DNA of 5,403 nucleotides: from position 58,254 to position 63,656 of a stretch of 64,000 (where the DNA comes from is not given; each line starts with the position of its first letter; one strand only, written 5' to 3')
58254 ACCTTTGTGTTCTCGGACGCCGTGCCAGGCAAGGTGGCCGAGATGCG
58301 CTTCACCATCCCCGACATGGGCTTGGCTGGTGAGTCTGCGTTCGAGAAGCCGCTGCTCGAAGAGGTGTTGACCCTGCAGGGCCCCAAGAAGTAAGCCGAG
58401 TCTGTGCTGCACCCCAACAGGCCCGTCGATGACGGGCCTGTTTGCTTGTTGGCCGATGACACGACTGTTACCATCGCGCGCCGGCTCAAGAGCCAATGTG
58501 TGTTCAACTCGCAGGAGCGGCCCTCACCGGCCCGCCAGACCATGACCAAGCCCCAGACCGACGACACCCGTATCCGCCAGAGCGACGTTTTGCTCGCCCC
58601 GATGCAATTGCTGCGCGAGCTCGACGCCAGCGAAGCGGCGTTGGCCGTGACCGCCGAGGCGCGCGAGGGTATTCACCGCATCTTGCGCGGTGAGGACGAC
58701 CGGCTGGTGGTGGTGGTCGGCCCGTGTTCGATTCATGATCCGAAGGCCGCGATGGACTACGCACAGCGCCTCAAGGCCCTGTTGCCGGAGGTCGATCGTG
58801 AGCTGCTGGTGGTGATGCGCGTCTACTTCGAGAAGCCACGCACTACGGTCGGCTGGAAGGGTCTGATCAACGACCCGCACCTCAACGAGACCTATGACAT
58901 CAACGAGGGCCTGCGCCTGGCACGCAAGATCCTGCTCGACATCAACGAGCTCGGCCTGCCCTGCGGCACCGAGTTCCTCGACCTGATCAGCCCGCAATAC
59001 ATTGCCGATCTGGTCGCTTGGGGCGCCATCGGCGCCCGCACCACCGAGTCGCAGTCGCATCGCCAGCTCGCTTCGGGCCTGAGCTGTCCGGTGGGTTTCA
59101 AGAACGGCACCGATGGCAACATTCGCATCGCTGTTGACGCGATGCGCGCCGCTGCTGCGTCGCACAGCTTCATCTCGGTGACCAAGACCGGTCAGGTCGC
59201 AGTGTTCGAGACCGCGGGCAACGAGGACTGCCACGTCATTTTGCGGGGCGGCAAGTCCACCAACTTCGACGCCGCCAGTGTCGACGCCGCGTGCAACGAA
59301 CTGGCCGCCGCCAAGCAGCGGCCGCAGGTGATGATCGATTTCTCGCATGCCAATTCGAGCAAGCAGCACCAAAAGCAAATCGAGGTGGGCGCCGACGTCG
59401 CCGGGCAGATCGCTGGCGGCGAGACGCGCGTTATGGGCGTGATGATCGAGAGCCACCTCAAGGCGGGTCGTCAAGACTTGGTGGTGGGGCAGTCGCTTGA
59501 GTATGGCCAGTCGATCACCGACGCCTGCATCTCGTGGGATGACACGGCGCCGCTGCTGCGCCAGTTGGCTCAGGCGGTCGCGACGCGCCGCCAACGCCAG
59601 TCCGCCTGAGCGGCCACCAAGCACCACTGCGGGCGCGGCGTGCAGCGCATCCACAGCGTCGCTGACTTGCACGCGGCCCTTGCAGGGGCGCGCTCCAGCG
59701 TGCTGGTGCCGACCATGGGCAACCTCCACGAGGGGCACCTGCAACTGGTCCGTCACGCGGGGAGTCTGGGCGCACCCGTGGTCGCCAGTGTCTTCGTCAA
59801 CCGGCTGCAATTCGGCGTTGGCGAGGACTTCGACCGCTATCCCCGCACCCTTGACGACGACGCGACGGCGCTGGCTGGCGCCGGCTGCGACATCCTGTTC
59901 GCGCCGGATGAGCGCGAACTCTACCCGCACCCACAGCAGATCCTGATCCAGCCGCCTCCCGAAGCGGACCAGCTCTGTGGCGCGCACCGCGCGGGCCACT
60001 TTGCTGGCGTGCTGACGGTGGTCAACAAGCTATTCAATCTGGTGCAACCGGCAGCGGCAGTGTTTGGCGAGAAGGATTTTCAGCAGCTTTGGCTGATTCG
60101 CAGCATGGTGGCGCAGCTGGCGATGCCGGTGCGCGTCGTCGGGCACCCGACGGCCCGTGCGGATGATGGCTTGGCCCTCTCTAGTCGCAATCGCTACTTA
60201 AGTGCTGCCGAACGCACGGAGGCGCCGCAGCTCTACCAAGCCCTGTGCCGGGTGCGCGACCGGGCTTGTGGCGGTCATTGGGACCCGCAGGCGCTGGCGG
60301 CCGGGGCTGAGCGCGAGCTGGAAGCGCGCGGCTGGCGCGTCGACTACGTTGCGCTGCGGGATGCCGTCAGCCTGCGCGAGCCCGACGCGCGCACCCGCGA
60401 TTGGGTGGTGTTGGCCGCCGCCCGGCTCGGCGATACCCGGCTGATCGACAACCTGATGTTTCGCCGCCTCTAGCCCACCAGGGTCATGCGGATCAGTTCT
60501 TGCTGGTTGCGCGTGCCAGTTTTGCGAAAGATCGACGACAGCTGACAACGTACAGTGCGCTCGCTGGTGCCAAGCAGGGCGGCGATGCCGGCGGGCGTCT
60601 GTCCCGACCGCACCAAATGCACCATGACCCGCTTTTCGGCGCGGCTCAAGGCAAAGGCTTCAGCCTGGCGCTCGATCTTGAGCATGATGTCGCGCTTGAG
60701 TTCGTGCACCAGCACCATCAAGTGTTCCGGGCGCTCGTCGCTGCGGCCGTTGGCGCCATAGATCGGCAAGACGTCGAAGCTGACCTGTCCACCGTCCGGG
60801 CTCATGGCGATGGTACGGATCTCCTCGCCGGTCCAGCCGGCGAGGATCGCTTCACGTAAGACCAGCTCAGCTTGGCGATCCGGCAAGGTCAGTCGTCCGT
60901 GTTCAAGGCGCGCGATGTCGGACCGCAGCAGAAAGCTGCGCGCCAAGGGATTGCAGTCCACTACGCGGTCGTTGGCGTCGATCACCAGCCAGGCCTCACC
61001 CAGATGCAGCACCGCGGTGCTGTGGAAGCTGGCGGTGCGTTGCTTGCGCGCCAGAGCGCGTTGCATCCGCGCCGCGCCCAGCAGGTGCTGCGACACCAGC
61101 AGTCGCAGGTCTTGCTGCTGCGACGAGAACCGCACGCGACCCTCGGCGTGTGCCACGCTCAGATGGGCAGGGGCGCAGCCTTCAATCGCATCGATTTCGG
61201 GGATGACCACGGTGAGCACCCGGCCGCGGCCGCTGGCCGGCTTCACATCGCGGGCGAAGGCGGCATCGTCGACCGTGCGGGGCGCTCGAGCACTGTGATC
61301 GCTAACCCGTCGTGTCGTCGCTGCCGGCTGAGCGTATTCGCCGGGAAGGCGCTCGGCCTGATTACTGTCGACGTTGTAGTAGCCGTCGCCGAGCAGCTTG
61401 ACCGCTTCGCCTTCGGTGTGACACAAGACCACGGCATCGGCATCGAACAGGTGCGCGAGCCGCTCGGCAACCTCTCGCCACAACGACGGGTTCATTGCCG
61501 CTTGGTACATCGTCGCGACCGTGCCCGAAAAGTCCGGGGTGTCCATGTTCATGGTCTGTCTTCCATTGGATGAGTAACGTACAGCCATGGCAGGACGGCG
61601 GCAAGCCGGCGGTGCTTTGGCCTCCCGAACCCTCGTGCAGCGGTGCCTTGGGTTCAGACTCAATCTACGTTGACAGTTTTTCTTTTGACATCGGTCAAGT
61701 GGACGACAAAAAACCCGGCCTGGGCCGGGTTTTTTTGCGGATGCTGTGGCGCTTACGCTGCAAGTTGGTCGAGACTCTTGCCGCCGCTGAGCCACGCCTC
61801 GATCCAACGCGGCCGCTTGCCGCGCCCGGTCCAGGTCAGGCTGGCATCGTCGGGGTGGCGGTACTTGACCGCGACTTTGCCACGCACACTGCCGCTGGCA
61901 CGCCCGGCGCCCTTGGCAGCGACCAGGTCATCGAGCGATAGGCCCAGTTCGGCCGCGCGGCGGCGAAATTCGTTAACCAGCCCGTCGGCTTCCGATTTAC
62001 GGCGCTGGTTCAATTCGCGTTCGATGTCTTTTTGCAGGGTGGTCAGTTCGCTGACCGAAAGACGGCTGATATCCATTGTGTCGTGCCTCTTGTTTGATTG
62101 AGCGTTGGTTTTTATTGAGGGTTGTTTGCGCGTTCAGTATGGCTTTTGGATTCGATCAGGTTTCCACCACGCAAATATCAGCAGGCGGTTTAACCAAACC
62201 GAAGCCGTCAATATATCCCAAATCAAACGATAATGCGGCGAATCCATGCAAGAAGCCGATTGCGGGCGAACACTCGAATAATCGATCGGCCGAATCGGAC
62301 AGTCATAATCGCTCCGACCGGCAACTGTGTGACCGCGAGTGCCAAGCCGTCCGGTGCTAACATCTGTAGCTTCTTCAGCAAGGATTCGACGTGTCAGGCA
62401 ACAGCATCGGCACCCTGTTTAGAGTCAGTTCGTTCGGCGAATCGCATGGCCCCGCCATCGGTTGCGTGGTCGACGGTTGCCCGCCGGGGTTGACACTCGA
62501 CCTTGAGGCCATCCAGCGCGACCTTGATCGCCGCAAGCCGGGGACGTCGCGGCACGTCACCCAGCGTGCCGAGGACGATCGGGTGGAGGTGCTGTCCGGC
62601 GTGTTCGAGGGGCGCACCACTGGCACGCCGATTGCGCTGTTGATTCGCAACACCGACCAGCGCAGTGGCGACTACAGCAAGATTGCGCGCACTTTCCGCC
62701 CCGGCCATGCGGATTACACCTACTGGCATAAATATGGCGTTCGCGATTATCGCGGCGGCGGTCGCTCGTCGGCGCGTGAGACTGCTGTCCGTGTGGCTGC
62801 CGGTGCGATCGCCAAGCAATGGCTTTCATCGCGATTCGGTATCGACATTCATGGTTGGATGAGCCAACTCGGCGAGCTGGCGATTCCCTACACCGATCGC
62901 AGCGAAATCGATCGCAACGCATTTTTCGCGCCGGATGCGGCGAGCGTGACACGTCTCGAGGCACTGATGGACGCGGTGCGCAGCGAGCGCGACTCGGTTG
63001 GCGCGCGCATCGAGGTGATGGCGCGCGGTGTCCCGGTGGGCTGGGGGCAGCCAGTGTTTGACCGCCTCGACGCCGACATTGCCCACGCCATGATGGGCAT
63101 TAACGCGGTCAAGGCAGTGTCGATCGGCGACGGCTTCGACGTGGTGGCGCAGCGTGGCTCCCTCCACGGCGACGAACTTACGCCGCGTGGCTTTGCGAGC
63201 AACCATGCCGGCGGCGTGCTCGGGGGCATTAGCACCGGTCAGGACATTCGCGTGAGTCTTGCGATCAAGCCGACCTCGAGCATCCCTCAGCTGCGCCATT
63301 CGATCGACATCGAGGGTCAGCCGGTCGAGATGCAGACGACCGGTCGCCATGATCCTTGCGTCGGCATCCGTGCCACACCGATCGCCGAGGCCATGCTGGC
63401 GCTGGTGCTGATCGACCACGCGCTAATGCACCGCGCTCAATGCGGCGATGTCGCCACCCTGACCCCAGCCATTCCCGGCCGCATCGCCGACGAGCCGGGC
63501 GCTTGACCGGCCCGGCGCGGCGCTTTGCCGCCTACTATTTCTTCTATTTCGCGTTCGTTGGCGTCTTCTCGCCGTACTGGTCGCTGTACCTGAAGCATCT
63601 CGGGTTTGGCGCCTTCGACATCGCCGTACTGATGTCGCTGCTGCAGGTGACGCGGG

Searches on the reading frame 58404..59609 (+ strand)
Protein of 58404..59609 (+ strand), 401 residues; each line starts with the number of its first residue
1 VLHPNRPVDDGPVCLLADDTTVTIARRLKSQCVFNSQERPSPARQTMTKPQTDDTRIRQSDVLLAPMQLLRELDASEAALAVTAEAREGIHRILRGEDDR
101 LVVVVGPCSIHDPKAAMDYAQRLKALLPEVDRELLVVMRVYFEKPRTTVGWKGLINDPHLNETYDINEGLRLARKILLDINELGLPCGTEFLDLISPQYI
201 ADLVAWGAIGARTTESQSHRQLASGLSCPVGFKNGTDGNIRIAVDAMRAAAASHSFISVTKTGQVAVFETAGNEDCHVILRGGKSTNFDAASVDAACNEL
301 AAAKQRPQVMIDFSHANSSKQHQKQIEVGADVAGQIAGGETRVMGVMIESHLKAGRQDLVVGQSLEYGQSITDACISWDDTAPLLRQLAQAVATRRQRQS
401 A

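Call 33: search_protein_families(library=ncbifam, proteins=[window:58404-59609:+], max_evalue=0.001)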
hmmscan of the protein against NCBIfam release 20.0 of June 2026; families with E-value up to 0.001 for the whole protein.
window:58404-59609:+ (401 aa): 5 families
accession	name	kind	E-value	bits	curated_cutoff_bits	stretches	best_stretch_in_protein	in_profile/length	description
NF006723.0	PRK09261.1-1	equivalog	8.4e-171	567.6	568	1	51-397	4-350/351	3-deoxy-7-phosphoheptulonate synthase AroG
TIGR00034.1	aroFGH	equivalog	1.2e-163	543.8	173.2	1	53-396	1-342/342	3-deoxy-7-phosphoheptulonate synthase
NF009395.0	PRK12755.1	subfamily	1.7e-158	527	343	1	47-397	2-353/355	3-deoxy-7-phosphoheptulonate synthase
NF009396.0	PRK12756.1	subfamily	1.2e-151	504.5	463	1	51-396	3-348/349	Trp-sensitive 3-deoxy-7-phosphoheptulonate synthase AroH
TIGR01361.1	DAHP_synth_Bsub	equivalog_domain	0.00054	19.4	267.75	0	96-241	22-146/260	3-deoxy-7-phosphoheptulonate synthase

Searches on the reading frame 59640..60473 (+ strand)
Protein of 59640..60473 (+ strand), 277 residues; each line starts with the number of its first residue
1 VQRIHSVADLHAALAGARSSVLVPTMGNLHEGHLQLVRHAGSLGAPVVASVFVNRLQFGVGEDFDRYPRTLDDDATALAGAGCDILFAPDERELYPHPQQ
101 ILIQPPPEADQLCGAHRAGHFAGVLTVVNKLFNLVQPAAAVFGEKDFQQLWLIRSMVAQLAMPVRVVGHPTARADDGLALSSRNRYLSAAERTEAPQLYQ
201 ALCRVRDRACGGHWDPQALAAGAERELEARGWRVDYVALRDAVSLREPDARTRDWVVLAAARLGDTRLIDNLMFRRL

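Call 33: search_protein_families(library=ncbifam, proteins=[window:59640-60473:+], max_evalue=0.001)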
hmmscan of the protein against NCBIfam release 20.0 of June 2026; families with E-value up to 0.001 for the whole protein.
window:59640-60473:+ (277 aa): 3 families
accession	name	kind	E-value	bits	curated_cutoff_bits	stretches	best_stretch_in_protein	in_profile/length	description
TIGR00018.1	panC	equivalog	5.4e-83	278.2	212.75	1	3-273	3-281/283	pantoate--beta-alanine ligase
NF010004.0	PRK13477.1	equivalog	5.4e-81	272.5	524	1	2-275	3-282/514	bifunctional pantoate--beta-alanine ligase/(d)CMP kinase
TIGR00125.1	cyt_tran_rel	domain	0.00067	19.8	27.7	0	21-55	3-37/65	adenylyltransferase/cytidyltransferase family protein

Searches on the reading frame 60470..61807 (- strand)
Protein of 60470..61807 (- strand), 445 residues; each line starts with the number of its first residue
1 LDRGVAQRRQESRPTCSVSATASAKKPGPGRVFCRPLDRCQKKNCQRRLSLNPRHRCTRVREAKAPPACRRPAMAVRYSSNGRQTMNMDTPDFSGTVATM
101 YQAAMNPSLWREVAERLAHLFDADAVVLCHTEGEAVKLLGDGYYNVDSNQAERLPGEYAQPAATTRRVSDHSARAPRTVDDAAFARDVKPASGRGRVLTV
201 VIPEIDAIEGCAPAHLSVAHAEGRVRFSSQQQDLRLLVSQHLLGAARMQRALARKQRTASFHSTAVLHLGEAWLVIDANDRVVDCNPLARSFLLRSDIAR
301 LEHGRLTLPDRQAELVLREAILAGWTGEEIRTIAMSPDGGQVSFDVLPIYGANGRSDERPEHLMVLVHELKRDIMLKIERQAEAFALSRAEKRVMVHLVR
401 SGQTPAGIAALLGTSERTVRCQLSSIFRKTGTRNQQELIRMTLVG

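Call 33: search_protein_families(library=ncbifam, proteins=[window:60470-61807:-], max_evalue=0.001)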
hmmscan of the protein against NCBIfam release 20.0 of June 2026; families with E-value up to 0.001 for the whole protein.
window:60470-61807:- (445 aa): 4 families
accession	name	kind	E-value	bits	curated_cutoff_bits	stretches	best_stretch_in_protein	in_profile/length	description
NF047608.1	LIC13292_fam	subfamily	4.6e-07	30.1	200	1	371-439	87-154/166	LIC13292 family transcriptional regulator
NF052366.1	photon_PedR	equivalog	2.2e-06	27.7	120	1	387-443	3-58/74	photosynthetic electron transport-dependent transcriptional regulator PedR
TIGR03541.1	reg_near_HchA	equivalog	1e-05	25.2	215.6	1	367-443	154-227/232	PA1136 family autoinducer-binding transcriptional regulator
TIGR03020.2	EpsA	equivalog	0.00028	20.6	170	1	379-435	183-238/247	XrtB/PEP-CTERM-associated transcriptional regulator EpsA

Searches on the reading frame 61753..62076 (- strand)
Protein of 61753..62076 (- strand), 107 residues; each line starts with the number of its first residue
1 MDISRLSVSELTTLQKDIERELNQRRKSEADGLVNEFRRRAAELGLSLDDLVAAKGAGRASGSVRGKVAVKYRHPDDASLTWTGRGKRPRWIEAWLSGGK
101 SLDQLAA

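Call 33: search_protein_families(library=ncbifam, proteins=[window:61753-62076:-], max_evalue=0.001)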
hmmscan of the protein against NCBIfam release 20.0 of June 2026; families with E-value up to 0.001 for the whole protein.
window:61753-62076:- (107 aa): 1 family
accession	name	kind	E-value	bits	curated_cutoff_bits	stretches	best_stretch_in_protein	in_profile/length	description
NF007656.0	PRK10328.1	equivalog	5.2e-09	36.4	202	1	13-104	37-131/134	DNA-binding protein StpA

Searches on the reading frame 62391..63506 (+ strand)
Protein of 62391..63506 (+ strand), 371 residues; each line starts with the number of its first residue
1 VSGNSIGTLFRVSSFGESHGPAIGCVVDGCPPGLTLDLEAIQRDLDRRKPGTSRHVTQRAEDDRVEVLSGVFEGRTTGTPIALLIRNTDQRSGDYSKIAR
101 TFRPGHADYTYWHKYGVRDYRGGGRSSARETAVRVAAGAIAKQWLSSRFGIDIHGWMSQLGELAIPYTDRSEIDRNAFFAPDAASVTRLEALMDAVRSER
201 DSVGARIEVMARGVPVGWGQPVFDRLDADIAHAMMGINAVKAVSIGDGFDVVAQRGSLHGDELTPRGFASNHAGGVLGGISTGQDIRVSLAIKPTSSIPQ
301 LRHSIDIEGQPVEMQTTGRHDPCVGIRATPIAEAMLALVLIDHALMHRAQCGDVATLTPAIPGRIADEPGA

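Call 33: search_protein_families(library=ncbifam, proteins=[window:62391-63506:+], max_evalue=0.001)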
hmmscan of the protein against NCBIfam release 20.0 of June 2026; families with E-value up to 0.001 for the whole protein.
window:62391-63506:+ (371 aa): 3 families
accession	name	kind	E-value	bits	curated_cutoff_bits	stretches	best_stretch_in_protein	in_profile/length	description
NF003793.1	PRK05382.1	equivalog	9.5e-145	481.7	321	1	11-345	1-343/344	chorismate synthase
TIGR00033.1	aroC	equivalog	5.5e-137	456.4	212.2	1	10-350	1-350/351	chorismate synthase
NF009113.0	PRK12463.1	equivalog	5.9e-52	176.9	799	1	13-346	4-365/390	chorismate synthase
